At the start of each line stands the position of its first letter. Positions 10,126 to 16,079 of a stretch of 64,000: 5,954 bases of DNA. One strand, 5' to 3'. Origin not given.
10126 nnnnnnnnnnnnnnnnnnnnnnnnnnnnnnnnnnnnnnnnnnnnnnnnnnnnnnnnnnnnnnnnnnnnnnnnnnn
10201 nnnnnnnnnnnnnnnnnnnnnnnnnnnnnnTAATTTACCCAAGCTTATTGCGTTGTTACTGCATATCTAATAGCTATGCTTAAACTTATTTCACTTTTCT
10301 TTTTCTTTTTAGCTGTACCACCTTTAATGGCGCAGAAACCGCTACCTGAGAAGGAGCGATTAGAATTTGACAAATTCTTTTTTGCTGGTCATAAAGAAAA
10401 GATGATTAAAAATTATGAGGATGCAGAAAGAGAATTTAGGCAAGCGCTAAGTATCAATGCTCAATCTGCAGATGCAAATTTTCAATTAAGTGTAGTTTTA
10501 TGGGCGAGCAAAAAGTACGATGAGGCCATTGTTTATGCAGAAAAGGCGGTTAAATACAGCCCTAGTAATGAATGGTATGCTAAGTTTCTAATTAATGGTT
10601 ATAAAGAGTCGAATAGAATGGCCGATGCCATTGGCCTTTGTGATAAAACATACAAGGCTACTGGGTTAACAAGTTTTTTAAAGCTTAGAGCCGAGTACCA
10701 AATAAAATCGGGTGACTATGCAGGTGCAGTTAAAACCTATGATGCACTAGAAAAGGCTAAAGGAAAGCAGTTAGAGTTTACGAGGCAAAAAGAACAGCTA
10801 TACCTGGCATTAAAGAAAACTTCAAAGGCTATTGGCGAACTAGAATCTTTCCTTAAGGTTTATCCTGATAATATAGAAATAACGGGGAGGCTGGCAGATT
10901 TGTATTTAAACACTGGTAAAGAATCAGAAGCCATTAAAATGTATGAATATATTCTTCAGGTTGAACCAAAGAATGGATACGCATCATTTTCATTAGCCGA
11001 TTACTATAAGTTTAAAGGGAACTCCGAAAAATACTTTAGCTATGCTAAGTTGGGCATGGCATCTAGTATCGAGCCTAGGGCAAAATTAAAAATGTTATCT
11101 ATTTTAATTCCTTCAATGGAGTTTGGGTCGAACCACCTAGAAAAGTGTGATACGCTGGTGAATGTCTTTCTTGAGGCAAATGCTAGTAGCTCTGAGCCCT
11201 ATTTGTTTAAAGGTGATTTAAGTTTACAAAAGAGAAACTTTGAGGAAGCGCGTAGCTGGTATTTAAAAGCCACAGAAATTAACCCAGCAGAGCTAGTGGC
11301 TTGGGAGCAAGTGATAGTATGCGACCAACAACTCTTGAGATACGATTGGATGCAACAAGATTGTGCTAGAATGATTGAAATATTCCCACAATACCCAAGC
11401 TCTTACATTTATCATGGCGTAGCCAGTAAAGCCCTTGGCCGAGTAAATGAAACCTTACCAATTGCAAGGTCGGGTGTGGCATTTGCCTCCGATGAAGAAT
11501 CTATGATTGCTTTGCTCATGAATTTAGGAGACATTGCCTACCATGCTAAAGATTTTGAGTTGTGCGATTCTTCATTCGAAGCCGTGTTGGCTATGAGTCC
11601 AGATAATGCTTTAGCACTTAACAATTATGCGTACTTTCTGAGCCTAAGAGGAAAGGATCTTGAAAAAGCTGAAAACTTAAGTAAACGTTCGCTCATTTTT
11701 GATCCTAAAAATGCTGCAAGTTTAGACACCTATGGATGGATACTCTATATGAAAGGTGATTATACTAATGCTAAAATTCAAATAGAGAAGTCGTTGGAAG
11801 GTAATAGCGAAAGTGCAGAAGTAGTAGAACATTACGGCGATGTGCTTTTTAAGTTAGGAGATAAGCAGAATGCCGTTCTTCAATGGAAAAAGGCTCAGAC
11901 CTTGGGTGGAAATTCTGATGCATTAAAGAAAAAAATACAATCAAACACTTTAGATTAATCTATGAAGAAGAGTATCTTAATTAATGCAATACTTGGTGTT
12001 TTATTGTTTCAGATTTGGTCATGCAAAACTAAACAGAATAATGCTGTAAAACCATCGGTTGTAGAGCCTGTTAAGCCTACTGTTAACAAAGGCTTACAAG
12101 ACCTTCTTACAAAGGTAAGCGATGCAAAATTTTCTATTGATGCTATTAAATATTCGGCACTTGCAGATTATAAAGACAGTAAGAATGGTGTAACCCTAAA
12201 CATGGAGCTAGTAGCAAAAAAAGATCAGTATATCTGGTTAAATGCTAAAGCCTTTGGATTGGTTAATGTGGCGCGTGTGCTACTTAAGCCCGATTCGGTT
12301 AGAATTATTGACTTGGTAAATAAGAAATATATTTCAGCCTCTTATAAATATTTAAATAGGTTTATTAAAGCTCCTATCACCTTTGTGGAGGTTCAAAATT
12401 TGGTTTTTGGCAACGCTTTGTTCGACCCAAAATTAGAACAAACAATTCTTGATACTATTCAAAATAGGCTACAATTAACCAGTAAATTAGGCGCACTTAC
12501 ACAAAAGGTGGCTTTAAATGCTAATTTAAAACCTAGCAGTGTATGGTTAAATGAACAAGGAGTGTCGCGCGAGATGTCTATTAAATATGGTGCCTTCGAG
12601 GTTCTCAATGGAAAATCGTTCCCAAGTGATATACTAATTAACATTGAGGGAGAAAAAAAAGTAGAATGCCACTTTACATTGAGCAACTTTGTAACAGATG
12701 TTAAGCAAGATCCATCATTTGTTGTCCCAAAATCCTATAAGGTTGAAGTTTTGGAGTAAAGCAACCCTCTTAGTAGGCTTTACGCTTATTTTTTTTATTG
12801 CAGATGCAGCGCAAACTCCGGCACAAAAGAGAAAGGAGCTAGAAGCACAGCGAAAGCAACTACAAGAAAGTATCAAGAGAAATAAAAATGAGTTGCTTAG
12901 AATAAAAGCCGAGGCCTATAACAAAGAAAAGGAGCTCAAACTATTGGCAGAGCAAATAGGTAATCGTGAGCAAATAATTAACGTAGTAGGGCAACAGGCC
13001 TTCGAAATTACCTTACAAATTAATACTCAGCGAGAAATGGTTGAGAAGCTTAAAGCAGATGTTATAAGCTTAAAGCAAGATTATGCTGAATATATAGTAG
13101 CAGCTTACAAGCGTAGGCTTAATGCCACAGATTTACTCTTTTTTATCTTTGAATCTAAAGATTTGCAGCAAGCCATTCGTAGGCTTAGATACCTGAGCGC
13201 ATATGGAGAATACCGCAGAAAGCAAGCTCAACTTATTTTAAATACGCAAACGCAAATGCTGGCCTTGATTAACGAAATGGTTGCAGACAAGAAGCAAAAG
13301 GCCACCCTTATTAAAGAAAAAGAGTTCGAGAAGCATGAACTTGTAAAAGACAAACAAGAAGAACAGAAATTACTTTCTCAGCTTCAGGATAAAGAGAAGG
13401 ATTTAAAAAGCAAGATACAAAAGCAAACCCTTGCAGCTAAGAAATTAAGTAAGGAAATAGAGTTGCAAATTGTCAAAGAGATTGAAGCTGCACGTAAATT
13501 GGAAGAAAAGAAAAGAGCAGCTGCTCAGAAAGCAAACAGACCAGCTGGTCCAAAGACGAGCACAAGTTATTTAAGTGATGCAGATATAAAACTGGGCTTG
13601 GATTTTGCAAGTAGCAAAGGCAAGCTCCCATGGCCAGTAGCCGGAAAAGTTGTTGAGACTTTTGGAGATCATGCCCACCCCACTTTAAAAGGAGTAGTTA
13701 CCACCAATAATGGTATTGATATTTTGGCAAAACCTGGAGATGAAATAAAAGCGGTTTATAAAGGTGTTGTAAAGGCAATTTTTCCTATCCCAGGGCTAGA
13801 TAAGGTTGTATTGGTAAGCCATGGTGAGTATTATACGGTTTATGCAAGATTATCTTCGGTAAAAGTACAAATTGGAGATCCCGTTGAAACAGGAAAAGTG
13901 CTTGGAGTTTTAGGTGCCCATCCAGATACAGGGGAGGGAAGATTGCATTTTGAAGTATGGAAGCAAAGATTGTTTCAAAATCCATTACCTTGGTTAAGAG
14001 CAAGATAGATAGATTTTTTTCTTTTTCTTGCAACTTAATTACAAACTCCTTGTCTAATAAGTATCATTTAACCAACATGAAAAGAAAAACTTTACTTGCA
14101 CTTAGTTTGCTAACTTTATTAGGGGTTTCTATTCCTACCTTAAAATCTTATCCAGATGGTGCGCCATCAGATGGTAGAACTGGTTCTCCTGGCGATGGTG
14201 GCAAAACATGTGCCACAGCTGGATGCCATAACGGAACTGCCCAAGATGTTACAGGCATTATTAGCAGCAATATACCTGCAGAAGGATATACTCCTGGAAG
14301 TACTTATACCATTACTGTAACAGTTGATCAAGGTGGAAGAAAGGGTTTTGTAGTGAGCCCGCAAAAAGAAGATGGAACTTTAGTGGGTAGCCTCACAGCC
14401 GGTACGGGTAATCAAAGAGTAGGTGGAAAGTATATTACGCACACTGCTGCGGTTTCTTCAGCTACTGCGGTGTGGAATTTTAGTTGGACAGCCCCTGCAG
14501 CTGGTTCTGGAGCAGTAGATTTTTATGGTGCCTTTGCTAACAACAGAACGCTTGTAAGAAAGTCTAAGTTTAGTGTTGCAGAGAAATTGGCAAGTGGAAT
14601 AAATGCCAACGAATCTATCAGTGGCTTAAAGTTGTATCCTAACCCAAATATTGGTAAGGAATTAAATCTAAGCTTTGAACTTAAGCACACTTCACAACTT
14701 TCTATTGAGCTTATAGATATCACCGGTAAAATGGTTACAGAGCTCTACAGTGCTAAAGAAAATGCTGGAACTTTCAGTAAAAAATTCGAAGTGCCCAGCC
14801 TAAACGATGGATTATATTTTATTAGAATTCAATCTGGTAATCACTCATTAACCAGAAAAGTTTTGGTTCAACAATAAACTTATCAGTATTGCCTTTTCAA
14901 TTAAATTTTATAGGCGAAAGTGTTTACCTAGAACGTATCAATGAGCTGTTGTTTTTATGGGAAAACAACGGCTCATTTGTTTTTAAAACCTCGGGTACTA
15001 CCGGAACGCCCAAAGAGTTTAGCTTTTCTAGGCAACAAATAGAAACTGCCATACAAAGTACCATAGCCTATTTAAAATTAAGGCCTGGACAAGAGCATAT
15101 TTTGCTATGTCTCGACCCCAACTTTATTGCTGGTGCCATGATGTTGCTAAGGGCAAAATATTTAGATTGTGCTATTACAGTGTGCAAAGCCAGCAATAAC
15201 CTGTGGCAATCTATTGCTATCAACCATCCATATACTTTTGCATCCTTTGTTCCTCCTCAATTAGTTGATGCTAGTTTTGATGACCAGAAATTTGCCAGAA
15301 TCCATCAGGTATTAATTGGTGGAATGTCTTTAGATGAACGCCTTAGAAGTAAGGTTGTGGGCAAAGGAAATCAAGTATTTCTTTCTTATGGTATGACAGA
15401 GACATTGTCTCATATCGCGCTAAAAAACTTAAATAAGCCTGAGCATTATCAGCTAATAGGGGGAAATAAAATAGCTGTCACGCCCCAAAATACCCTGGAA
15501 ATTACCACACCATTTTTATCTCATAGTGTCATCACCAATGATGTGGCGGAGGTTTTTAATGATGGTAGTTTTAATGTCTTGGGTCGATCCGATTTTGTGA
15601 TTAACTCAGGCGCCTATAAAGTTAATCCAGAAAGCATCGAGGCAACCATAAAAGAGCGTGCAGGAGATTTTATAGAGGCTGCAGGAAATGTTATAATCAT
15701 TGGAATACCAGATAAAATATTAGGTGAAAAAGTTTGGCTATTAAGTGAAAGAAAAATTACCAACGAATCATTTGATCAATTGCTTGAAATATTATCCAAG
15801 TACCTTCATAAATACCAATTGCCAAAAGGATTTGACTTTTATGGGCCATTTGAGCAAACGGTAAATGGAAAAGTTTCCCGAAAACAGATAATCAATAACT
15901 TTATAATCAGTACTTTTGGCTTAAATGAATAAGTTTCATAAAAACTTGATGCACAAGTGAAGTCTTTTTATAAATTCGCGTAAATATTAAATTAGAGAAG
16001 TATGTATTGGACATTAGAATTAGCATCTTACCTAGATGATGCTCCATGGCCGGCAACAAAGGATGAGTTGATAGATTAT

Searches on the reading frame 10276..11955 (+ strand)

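Call 48: search_protein_families(library=pfam, proteins=[window:10276-11955:+], max_evalue=0.00001)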
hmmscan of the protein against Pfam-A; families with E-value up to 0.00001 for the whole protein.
window:10276-11955:+ (560 aa): 15 families
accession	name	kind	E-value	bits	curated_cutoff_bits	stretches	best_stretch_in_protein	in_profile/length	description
PF07719.23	TPR_2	-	3.3e-30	102.1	27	0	65-98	1-34/34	Tetratricopeptide repeat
PF13432.12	TPR_16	-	8.3e-25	87.3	32.7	0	46-97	12-63/65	Tetratricopeptide repeat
PF14559.12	TPR_19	-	6.9e-24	84.4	25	0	177-233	2-58/68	Tetratricopeptide repeat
PF13428.12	TPR_14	-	4.5e-21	73.6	23.5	0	174-209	9-44/44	Tetratricopeptide repeat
PF13431.12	TPR_17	-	5.1e-21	73.6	24.4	0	434-466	2-33/34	Tetratricopeptide repeat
PF13181.12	TPR_8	-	1e-20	72.5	25.7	0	65-98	1-34/34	Tetratricopeptide repeat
PF00515.34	TPR_1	-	1.3e-15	56.9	27.8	0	76-98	12-34/34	Tetratricopeptide repeat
PF13424.12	TPR_12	-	5.7e-13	49.3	30.1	0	445-508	3-73/77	Tetratricopeptide repeat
PF23914.1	TPR_CcmH_CycH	-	1.3e-11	45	42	0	415-500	54-141/158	Cytochrome c-type biogenesis protein H TPR domain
PF12895.13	ANAPC3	-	3.7e-11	43.6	27.2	0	462-533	5-75/82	Anaphase-promoting complex, cyclosome, subunit 3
PF13174.12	TPR_6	-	1.6e-09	38.2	26.3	0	175-198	9-32/33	Tetratricopeptide repeat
PF25064.1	ARM_TT21_5th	-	4e-08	34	27.8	0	416-472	6-61/117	TT21 fifth ARM repeats domain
PF13414.12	TPR_11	-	7.3e-08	32.4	26.8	0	46-76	9-39/42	TPR repeat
PF03704.23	BTAD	-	1e-07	32.9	22.1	0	66-120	63-117/146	Bacterial transcriptional activator domain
PF13371.12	TPR_9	-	5.5e-07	29.9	35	0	457-508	6-57/73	Tetratricopeptide repeat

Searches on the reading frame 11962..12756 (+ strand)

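Call 48: search_protein_families(library=pfam, proteins=[window:11962-12756:+], max_evalue=0.00001)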
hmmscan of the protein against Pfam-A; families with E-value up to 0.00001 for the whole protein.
window:11962-12756:+ (265 aa): 1 family
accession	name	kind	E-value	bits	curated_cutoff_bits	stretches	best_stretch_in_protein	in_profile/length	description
PF14125.13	DUF4292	-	7.7e-33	114.3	23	1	57-261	2-208/209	Domain of unknown function (DUF4292)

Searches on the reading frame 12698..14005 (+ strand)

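Call 49: search_protein_families(library=pfam, proteins=[window:12698-14005:+], max_evalue=0.00001)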
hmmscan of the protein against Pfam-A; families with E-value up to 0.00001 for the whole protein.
window:12698-14005:+ (436 aa): 1 family
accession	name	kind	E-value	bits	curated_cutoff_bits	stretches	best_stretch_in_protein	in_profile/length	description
PF01551.29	Peptidase_M23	-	1e-18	67.7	28.7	1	336-429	2-96/96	Peptidase family M23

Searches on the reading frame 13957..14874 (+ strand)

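Call 49: search_protein_families(library=pfam, proteins=[window:13957-14874:+], max_evalue=0.00001)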
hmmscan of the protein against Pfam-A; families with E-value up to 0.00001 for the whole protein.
window:13957-14874:+ (306 aa): 1 family
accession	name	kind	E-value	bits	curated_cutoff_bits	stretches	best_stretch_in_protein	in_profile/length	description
PF18962.6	Por_Secre_tail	-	7.9e-15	55.4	27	1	226-304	1-75/75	Secretion system C-terminal sorting domain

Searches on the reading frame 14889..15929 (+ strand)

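Call 49: search_protein_families(library=pfam, proteins=[window:14889-15929:+], max_evalue=0.00001)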
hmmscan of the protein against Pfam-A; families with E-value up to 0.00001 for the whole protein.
window:14889-15929:+ (347 aa): 1 family
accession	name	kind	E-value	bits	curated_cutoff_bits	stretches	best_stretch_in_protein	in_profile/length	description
PF00501.34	AMP-binding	-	9.5e-13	48.1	29.9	1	30-187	166-338/384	AMP-binding enzyme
